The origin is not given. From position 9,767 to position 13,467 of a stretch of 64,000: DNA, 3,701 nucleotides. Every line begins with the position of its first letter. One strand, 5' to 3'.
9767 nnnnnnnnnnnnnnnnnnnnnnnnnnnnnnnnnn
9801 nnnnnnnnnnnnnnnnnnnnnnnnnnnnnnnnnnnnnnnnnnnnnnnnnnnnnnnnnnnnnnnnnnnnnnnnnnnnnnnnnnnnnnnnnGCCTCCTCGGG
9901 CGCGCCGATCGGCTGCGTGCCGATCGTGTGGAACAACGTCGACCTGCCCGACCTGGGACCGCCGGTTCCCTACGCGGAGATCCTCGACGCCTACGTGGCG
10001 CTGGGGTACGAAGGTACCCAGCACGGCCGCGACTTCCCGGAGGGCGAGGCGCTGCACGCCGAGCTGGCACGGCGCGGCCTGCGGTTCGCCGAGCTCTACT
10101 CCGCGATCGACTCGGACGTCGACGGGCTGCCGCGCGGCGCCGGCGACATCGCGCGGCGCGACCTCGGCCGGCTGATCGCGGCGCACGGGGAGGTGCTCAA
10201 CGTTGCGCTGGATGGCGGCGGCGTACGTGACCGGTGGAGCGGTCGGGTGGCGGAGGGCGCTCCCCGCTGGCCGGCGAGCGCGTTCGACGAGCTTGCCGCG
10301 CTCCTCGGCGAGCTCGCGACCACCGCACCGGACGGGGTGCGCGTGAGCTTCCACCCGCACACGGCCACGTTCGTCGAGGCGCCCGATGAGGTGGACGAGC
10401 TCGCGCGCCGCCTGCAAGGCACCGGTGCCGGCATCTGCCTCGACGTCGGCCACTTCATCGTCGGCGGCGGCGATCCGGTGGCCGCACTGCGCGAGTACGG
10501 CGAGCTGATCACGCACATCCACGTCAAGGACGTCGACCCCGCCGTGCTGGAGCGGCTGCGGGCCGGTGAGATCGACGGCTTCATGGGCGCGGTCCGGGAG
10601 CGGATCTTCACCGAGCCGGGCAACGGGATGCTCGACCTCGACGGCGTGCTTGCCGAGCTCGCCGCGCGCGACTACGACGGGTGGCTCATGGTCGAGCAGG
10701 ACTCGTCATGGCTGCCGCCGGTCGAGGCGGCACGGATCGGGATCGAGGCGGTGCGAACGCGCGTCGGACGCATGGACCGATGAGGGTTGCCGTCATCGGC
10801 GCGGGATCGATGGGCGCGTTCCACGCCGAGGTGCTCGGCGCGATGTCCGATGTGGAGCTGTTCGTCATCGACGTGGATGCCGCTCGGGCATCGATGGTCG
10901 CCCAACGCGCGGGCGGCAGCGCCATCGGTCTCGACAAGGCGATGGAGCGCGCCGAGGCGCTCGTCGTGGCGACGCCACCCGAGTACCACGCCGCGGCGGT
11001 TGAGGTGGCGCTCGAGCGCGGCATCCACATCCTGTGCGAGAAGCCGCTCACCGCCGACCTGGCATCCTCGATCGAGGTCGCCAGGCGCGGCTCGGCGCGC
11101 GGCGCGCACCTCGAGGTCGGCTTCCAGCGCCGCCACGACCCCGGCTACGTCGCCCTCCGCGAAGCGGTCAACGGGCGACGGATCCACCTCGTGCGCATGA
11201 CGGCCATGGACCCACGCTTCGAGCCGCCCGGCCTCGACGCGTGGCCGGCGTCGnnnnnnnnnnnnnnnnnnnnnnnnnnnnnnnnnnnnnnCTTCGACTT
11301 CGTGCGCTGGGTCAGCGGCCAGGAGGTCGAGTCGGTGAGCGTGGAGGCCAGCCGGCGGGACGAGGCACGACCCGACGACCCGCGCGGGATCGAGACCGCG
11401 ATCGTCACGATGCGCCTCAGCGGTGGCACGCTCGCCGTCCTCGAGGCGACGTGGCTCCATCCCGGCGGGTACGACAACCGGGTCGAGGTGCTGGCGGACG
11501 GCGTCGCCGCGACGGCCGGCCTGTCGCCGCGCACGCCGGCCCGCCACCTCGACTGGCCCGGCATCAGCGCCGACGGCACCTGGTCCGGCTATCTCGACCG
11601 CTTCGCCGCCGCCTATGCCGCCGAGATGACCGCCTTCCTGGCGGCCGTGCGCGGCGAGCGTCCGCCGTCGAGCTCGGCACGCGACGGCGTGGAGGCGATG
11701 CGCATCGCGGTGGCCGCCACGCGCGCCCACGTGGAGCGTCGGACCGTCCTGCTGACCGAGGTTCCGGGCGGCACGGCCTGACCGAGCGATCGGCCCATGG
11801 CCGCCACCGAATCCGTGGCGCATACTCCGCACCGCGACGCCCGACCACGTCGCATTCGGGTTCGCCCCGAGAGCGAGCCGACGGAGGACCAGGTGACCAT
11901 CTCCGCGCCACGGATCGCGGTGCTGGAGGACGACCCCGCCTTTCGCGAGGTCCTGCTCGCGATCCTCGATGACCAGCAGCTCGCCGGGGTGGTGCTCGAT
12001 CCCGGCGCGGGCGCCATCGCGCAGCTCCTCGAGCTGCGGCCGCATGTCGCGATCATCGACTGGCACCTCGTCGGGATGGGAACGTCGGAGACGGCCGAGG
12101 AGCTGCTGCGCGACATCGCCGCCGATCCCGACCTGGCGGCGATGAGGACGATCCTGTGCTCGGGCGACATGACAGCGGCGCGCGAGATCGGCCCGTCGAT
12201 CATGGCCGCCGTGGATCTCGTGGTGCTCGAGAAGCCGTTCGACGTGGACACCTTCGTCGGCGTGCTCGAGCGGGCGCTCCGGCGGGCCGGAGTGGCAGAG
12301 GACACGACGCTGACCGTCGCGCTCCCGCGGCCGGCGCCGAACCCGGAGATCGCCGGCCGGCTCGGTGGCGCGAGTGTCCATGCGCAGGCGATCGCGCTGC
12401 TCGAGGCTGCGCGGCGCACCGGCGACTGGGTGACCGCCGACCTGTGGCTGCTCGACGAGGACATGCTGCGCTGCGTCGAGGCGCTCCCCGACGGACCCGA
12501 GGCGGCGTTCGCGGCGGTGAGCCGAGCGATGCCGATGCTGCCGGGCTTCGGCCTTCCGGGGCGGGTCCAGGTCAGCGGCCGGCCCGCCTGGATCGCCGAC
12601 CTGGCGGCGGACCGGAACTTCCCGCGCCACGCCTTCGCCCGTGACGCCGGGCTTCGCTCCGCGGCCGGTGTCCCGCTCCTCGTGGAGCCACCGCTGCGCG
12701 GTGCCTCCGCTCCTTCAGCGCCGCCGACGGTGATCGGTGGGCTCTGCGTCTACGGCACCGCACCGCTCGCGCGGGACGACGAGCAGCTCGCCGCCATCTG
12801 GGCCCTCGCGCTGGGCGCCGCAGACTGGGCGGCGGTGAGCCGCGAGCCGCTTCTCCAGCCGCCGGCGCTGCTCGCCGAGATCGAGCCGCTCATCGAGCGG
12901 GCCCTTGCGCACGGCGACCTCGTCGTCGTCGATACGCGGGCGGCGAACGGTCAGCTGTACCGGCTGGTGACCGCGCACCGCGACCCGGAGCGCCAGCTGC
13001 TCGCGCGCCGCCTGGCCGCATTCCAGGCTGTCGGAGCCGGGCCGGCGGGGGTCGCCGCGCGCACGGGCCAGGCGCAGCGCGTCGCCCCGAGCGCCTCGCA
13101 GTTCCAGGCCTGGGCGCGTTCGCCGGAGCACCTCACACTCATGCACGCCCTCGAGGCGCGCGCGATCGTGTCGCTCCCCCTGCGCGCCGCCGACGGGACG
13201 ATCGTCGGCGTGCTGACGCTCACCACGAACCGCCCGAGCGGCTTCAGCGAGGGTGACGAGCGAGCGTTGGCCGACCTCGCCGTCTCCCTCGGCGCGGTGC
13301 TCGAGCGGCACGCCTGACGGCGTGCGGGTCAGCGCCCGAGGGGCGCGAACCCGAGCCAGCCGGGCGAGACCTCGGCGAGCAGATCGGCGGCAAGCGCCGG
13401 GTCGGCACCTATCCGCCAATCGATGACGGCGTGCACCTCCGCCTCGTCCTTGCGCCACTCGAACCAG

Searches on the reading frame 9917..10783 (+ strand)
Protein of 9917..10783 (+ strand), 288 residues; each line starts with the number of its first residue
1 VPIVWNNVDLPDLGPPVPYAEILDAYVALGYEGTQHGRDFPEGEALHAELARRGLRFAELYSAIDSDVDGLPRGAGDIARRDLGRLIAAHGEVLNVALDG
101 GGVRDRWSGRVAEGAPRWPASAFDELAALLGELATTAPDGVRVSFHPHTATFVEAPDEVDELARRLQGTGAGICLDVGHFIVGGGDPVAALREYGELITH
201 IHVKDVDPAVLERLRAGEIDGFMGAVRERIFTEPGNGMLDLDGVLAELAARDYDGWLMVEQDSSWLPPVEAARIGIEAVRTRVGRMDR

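Call 38: search_protein_families(library=pfam, proteins=[window:9917-10783:+], max_evalue=0.0001)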
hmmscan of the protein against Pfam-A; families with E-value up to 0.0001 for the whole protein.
window:9917-10783:+ (288 aa): 1 family
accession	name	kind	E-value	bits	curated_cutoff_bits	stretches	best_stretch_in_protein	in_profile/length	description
PF01261.30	AP_endonuc_2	-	1.9e-22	80.6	31.1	1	25-280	3-247/249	Xylose isomerase-like TIM barrel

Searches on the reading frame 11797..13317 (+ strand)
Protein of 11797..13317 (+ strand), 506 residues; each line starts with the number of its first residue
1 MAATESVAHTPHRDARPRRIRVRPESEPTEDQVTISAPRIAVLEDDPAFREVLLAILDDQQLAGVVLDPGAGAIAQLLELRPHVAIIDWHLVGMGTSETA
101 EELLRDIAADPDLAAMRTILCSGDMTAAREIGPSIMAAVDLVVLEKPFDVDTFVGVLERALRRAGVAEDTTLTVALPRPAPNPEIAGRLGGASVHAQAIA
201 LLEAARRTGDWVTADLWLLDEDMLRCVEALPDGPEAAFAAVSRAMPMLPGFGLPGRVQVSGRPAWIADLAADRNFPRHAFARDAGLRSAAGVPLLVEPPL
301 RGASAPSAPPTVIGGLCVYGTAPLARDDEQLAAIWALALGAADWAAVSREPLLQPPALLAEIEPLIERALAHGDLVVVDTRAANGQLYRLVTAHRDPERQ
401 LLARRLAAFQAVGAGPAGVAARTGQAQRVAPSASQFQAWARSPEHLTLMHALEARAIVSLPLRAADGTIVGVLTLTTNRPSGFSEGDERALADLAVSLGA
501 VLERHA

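Call 38: search_protein_families(library=pfam, proteins=[window:11797-13317:+], max_evalue=0.0001)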
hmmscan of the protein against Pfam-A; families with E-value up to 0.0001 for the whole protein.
window:11797-13317:+ (506 aa): 2 families
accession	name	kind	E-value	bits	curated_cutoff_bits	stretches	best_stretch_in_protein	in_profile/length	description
PF13185.12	GAF_2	-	6.2e-19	69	28.6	2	391-503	35-136/136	GAF domain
PF01590.32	GAF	-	5.8e-16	59.7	22.4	2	405-500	44-131/133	GAF domain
